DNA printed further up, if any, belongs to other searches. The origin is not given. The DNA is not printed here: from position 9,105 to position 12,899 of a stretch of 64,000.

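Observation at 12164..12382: In-frame heptamer repeats in conserved genes mirror the repeats that fill intergenic spacers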

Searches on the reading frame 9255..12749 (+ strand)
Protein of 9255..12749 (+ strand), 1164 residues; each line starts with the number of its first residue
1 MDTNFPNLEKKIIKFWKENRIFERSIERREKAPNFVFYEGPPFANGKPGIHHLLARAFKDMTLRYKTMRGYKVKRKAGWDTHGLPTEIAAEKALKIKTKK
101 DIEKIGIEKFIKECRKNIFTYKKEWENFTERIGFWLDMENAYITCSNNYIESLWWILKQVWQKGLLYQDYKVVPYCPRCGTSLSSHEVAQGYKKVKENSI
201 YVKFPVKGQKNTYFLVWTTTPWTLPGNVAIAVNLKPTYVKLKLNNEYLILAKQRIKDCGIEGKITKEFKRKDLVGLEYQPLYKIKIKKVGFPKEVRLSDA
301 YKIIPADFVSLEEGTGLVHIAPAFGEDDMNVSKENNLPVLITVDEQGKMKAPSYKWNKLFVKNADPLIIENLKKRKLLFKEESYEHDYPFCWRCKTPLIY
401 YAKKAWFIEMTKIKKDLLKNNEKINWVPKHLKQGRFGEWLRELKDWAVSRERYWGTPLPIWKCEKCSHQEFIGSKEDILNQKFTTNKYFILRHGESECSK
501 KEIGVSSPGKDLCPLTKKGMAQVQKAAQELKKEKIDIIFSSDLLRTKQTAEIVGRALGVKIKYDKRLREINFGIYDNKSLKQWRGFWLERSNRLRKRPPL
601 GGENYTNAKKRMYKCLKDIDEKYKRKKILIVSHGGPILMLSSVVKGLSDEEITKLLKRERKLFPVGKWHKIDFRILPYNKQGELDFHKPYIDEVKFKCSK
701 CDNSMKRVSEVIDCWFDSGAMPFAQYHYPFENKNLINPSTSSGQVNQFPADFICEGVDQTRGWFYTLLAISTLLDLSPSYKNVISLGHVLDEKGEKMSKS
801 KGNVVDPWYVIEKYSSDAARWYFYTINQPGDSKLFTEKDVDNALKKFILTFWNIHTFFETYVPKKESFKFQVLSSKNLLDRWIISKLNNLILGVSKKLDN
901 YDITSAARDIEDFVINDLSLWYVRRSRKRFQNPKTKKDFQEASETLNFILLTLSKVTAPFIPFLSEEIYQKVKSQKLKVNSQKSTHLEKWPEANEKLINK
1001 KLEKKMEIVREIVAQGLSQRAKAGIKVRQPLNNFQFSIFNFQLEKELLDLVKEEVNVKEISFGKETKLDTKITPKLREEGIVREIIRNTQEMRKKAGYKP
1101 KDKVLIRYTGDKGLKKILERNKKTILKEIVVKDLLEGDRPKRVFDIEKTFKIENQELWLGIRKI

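Call 11: search_protein_families(library=pfam, proteins=[window:9255-12749:+])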
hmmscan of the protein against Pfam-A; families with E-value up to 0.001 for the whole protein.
window:9255-12749:+ (1164 aa): 6 families
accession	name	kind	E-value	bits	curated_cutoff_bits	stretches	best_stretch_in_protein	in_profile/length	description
PF00133.28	tRNA-synt_1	-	6.6e-115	384.6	22.7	2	12-485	2-270/414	tRNA synthetases class I (I, L, M and V)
PF00300.27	His_Phos_1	-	1.4e-37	129.7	21.7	1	489-654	2-168/194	Histidine phosphatase superfamily (branch 1)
PF08264.19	Anticodon_1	-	3.2e-34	118.4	25.1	1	880-1032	1-145/148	Anticodon-binding domain of tRNA ligase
PF09334.17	tRNA-synt_1g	-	1.8e-18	67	20.1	3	42-188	8-135/391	tRNA synthetases class I (M)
PF19302.4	DUF5915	-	7.6e-16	58.7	27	1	975-1163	11-194/195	Domain of unknown function (DUF5915)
PF01921.24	tRNA-synt_1f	-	0.00097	18.6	27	0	788-845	274-330/360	tRNA synthetases class I (K)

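Call 14: find_related_loci(query=window:9255-12749:+, collection=genome_contigs, flank=10000)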
Query window:9255-12749:+ (1164 aa) in genome_contigs; peptide patterns used: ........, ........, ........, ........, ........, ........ (x = any residue, [..] = any of these).
599 stretches matched a pattern (row limit reached: there are more); 496 encode a relative of the query (tblastn E <= 1e-3); the best 80 are kept; 80 distinct loci.
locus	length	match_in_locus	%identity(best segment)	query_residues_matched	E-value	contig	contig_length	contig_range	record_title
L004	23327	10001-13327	64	1-1164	0e+0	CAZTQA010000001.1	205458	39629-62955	MAG TPA_asm: uncultured Candidatus Saccharibacteria bacterium isolate SRP178699_co2_535 genome assembly, contig: NODE_3_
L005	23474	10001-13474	68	4-1164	0e+0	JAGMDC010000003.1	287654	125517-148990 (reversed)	MAG: Candidatus Parcubacteria bacterium isolate RS_17_37 ZL495.bin.37.fa_3, whole genome shotgun sequence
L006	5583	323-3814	61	1-1164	0e+0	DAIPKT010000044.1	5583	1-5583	MAG TPA_asm: bacterium isolate CTOTU21511 NODE_5311_length_5583_cov_12.460745, whole genome shotgun sequence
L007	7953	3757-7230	61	1-1163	0e+0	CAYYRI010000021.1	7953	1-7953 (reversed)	MAG TPA_asm: uncultured Candidatus Saccharibacteria bacterium isolate SRP118108_co5_558 genome assembly, contig: NODE_10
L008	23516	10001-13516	60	1-1163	0e+0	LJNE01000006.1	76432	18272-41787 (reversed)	MAG: Parcubacteria bacterium DG_74_1 WOR1_52_54_75, whole genome shotgun sequence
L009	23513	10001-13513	59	1-1164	0e+0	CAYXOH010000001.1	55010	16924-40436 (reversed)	MAG TPA_asm: uncultured Candidatus Saccharibacteria bacterium isolate binchicken_co34_540 genome assembly, contig: NODE_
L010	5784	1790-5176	59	1-1164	0e+0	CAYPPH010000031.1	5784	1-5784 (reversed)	MAG TPA_asm: uncultured Candidatus Saccharibacteria bacterium isolate binchicken_co19_60 genome assembly, contig: NODE_2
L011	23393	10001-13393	59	1-1164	0e+0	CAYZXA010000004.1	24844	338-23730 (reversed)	MAG TPA_asm: uncultured Candidatus Saccharibacteria bacterium isolate SRP178699_co2_33 genome assembly, contig: NODE_118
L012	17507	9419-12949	58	1-1164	0e+0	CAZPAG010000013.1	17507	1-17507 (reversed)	MAG TPA_asm: uncultured Candidatus Saccharibacteria bacterium isolate SRP178699_co1_201 genome assembly, contig: NODE_40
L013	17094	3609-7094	57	1-1164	0e+0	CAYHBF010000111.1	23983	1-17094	MAG TPA_asm: uncultured Candidatus Saccharibacteria bacterium isolate ERP119294_co2_146 genome assembly, contig: k141_29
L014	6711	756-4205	57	2-1164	0e+0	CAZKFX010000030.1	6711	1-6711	MAG TPA_asm: uncultured Candidatus Saccharibacteria bacterium isolate binchicken_co6_543 genome assembly, contig: NODE_1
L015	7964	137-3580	57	4-1147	0e+0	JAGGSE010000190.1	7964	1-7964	MAG: bacterium isolate AUK014 PB_MANV_014_c_000000000620, whole genome shotgun sequence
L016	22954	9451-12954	56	1-1164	0e+0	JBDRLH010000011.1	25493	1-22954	MAG: Parcubacteria group bacterium isolate MEGAHIT-group-1.765 k141_1837384, whole genome shotgun sequence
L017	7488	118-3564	56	4-1147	0e+0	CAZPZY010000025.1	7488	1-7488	MAG TPA_asm: uncultured Candidatus Saccharibacteria bacterium isolate binchicken_co184_55 genome assembly, contig: NODE_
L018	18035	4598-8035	57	4-1164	0e+0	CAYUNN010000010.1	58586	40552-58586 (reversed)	MAG TPA_asm: uncultured Candidatus Saccharibacteria bacterium isolate SRP067234_co1_336 genome assembly, contig: k99_109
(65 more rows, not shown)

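Call 40: find_related_loci(query=window:9255-12749:+, collection=metagenome_contigs, flank=10000)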
Query window:9255-12749:+ (1164 aa) in metagenome_contigs; peptide patterns used: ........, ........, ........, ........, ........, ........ (x = any residue, [..] = any of these).
600 stretches matched a pattern (row limit reached: there are more); 471 encode a relative of the query (tblastn E <= 1e-3); the best 80 are kept; 80 distinct loci.
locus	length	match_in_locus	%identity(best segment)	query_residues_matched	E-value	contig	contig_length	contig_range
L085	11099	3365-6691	64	1-1164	0e+0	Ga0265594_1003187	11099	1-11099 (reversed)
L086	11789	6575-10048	61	1-1163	0e+0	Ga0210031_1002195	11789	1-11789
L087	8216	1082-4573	61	1-1164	0e+0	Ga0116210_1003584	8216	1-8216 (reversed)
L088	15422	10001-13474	61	1-1163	0e+0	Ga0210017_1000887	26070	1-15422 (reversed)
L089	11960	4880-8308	61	1-1164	0e+0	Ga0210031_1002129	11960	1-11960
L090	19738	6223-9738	60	1-1163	0e+0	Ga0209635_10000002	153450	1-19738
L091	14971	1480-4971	59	1-1164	0e+0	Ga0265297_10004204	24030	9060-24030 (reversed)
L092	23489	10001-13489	60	1-1164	0e+0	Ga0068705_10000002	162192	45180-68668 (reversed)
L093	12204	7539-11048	60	1-1164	0e+0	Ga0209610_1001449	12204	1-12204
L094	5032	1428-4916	60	1-1164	0e+0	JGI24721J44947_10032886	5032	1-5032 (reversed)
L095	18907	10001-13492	59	3-1164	0e+0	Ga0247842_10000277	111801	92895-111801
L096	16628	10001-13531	58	1-1164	0e+0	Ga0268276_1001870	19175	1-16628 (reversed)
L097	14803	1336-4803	60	4-1164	0e+0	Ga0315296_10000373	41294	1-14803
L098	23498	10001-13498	59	1-1164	0e+0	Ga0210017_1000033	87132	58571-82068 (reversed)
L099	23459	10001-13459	59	1-1157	0e+0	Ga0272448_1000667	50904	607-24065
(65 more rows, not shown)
